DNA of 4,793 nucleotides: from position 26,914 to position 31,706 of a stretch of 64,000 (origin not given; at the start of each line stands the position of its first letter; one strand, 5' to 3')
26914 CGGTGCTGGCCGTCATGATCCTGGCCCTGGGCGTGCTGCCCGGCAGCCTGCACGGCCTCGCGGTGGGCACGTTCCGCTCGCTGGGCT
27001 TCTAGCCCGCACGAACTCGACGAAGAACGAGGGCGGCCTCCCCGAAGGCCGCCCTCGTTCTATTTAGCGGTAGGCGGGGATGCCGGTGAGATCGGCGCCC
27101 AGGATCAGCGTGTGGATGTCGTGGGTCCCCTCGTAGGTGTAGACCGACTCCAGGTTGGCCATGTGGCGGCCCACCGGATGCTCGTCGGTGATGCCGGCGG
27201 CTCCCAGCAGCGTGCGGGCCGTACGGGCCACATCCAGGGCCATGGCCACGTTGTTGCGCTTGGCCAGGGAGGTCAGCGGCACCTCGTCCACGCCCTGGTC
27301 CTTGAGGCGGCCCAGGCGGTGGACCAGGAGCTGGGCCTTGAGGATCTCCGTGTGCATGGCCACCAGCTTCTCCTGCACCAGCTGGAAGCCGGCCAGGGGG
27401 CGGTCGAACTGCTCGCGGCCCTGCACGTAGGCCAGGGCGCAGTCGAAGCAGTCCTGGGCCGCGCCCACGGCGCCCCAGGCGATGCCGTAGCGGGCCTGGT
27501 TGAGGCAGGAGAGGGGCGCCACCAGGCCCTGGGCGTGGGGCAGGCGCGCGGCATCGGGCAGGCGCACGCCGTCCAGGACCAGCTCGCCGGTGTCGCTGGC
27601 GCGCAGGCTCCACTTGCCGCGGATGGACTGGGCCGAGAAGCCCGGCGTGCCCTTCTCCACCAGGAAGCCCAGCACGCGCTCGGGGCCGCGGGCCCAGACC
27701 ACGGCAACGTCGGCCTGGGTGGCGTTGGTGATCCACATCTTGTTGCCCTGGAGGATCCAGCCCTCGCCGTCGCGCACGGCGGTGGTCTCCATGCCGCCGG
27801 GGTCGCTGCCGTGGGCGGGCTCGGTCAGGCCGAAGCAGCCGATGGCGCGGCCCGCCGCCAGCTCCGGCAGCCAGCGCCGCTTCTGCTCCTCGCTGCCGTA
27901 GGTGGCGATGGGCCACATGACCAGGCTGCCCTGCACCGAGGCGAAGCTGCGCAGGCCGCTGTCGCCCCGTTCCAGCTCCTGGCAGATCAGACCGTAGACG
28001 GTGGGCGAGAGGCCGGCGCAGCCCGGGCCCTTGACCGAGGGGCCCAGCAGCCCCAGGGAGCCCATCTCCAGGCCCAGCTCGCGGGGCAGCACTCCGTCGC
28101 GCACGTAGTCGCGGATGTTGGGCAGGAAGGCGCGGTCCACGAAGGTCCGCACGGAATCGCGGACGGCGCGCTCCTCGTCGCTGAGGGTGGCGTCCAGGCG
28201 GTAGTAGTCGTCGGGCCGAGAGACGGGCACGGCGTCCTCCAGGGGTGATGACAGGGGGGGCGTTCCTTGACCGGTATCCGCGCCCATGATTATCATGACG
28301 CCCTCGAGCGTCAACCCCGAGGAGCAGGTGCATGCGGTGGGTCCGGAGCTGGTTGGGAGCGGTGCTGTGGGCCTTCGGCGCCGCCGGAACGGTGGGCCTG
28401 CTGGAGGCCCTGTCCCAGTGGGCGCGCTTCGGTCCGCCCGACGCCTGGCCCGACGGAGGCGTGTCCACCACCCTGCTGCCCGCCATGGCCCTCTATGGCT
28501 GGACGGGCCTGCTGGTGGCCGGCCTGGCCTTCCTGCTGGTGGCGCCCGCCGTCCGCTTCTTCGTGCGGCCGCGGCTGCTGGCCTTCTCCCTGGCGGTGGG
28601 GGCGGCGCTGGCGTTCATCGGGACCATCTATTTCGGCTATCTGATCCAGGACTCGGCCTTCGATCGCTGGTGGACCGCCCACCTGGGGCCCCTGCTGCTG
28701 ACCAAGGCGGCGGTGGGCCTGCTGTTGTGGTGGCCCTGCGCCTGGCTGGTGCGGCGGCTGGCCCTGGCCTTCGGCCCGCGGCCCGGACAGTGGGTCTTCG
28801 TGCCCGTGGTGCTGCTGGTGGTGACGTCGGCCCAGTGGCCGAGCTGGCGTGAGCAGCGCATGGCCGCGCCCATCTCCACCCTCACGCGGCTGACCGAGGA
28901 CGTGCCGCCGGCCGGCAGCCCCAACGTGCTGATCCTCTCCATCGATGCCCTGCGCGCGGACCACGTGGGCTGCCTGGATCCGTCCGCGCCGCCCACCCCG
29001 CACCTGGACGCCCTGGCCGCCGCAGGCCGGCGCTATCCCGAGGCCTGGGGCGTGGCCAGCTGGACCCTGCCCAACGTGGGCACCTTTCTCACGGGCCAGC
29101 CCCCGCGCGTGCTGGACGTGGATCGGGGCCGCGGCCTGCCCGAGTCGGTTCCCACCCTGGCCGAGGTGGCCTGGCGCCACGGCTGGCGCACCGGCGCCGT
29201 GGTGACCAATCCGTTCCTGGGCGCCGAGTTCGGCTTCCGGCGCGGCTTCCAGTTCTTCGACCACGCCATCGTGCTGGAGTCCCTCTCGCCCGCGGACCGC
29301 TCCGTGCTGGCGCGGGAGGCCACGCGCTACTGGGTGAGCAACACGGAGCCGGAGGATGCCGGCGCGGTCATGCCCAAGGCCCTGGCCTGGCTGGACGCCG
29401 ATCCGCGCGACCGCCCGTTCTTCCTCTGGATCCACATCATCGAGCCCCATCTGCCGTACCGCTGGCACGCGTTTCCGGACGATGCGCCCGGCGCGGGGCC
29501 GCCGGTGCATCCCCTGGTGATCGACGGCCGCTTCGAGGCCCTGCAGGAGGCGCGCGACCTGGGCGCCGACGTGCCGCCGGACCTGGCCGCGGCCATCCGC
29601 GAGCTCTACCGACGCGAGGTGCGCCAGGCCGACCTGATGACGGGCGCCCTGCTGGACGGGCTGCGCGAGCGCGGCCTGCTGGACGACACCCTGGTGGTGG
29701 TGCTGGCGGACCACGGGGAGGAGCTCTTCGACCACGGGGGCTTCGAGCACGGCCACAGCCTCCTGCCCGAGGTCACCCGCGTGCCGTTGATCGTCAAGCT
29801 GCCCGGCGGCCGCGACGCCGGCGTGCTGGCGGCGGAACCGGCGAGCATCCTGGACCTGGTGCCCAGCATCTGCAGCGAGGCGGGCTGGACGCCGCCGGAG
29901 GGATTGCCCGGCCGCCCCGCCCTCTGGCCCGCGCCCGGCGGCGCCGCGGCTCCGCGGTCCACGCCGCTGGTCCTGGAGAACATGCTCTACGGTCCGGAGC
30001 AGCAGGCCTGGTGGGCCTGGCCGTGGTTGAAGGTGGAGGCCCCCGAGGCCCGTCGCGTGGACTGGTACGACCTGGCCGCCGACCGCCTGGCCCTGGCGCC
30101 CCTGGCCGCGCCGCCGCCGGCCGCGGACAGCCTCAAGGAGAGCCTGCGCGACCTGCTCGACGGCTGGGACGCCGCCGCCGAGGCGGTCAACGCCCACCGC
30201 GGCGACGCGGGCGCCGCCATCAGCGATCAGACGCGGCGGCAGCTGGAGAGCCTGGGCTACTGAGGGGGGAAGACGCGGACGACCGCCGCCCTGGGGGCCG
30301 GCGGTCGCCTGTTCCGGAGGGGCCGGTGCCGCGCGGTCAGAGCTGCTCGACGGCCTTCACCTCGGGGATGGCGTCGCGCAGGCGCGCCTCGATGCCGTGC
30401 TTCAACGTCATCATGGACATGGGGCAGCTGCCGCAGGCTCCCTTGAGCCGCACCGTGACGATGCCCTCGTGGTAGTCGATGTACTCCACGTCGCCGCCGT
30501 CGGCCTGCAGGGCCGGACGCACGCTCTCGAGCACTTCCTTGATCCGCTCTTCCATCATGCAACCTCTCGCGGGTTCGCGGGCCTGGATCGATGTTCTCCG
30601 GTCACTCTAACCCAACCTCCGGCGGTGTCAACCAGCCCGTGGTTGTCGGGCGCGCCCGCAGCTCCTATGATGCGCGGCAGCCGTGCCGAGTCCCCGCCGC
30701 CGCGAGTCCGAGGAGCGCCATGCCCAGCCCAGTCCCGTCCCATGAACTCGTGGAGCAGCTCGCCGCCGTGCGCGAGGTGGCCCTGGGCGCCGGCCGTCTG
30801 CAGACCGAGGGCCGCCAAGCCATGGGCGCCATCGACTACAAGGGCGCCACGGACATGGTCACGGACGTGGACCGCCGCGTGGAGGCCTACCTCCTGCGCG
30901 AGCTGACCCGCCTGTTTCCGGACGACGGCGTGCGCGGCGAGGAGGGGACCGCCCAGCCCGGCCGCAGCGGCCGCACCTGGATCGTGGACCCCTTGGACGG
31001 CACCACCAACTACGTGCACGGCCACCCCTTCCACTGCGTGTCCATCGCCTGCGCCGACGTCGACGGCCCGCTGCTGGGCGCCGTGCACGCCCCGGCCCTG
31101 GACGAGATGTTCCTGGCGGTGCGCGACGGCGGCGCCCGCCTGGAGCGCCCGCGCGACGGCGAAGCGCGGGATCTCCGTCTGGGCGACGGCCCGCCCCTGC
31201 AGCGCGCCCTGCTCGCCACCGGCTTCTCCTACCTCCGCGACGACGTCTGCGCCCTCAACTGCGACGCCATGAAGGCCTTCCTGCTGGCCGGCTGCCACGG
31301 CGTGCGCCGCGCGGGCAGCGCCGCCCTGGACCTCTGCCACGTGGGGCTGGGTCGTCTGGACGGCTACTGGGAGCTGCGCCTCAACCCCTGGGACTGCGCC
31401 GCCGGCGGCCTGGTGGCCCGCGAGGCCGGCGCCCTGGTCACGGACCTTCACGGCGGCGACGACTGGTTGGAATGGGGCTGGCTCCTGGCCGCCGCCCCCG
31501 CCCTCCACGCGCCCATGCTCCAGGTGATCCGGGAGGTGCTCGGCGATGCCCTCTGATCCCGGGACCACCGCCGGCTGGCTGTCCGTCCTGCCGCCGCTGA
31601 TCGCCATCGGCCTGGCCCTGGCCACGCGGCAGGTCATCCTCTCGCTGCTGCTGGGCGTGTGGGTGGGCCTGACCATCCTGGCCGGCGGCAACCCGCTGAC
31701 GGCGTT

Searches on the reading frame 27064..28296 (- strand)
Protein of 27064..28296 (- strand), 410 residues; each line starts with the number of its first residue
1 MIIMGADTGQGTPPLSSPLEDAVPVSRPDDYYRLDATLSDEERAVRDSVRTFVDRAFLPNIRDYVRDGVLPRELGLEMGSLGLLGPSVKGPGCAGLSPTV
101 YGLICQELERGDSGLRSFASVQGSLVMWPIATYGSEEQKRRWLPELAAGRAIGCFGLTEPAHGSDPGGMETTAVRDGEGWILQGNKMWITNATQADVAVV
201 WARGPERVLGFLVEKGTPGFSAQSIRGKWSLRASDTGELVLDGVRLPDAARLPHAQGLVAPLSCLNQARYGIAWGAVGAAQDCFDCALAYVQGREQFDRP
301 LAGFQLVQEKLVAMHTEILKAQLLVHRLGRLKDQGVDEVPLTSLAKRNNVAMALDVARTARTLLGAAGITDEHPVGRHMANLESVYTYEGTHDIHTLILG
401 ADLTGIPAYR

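Call 12: search_protein_families(library=pfam, proteins=[window:27064-28296:-], max_evalue=0.001)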
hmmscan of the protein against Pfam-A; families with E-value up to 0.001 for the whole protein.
window:27064-28296:- (410 aa): 4 families
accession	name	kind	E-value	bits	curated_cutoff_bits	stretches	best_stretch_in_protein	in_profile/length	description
PF00441.29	Acyl-CoA_dh_1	-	5.1e-31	108.3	22.4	1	256-402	2-148/150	Acyl-CoA dehydrogenase, C-terminal domain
PF02771.21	Acyl-CoA_dh_N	-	1e-29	103.6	22.9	1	39-149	1-112/113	Acyl-CoA dehydrogenase, N-terminal domain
PF02770.24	Acyl-CoA_dh_M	-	7.5e-25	87.4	33.3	1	154-244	1-97/97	Acyl-CoA dehydrogenase, middle domain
PF08028.16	Acyl-CoA_dh_2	-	2.8e-09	37.8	22.7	1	271-390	2-131/134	Acyl-CoA dehydrogenase, C-terminal domain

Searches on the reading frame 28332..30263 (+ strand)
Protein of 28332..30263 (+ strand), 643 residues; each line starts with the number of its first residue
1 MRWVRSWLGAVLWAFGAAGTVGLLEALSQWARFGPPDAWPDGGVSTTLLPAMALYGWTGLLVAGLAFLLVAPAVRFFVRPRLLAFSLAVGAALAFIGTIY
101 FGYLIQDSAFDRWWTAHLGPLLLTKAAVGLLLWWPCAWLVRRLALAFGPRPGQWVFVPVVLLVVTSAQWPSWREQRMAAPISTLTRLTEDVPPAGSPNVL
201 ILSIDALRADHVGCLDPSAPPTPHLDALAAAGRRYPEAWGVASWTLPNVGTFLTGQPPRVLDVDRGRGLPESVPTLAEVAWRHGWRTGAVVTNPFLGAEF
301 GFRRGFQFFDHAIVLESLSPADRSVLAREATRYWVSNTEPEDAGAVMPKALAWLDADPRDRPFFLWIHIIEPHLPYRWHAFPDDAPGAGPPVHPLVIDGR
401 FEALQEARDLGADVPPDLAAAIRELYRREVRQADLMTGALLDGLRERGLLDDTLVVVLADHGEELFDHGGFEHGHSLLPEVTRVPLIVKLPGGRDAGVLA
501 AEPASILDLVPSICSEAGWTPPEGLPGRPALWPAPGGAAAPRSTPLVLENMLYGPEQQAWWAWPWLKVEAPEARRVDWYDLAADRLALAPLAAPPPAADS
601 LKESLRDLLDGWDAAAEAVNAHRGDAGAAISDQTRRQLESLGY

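Call 12: search_protein_families(library=pfam, proteins=[window:28332-30263:+], max_evalue=0.001)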
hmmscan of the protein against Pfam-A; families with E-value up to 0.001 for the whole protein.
window:28332-30263:+ (643 aa): 3 families
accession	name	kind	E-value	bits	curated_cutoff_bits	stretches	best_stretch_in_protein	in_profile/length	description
PF00884.28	Sulfatase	-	3e-32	112.6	25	1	197-515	1-297/301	Sulfatase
PF01663.27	Phosphodiest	-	2.3e-11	44.3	23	1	387-462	183-220/342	Type I phosphodiesterase / nucleotide pyrophosphatase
PF07394.17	DUF1501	-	0.00018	21.2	27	1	425-462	263-300/390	Protein of unknown function (DUF1501)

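Call 13: search_protein_families(library=ncbifam, proteins=[window:28332-30263:+], max_evalue=0.001)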
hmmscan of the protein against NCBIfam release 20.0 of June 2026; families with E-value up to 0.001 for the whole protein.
window:28332-30263:+ (643 aa): 5 families
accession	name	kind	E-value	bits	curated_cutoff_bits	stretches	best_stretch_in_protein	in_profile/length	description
NF010322.0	PRK13759.1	equivalog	6.9e-22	77.6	481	2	346-529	185-375/486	arylsulfatase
TIGR03417.1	chol_sulfatase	equivalog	5.3e-20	71.8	433.45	2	359-526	181-353/500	choline-sulfatase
NF045661.1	HdlasePehA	equivalog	1.3e-12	47.1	900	1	404-529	262-387/506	phosphoric/sulfuric ester hydrolase PehA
NF038282.1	LapC_YejM_PbgA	exception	0.00063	18.1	825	0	424-492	412-477/584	LPS biosynthesis-modulating metalloenzyme YejM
NF052527.1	Mn_arylsulf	exception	0.00065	18.7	850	0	197-256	2-62/479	manganese-dependent arylsulfatase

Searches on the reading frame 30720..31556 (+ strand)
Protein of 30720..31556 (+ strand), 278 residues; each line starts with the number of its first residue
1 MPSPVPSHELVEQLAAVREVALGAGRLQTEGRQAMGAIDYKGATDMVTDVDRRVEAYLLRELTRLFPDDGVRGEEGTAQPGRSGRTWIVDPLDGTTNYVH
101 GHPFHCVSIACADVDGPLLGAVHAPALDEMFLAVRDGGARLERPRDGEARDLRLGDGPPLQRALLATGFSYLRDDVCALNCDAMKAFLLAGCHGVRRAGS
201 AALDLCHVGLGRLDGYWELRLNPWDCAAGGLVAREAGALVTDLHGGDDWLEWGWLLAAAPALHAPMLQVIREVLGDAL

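Call 12: search_protein_families(library=pfam, proteins=[window:30720-31556:+], max_evalue=0.001)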
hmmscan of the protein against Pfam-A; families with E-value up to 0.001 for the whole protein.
window:30720-31556:+ (278 aa): 1 family
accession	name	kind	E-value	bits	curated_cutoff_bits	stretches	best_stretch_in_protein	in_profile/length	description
PF00459.30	Inositol_P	-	1.1e-58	199.3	27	1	15-271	7-267/271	Inositol monophosphatase family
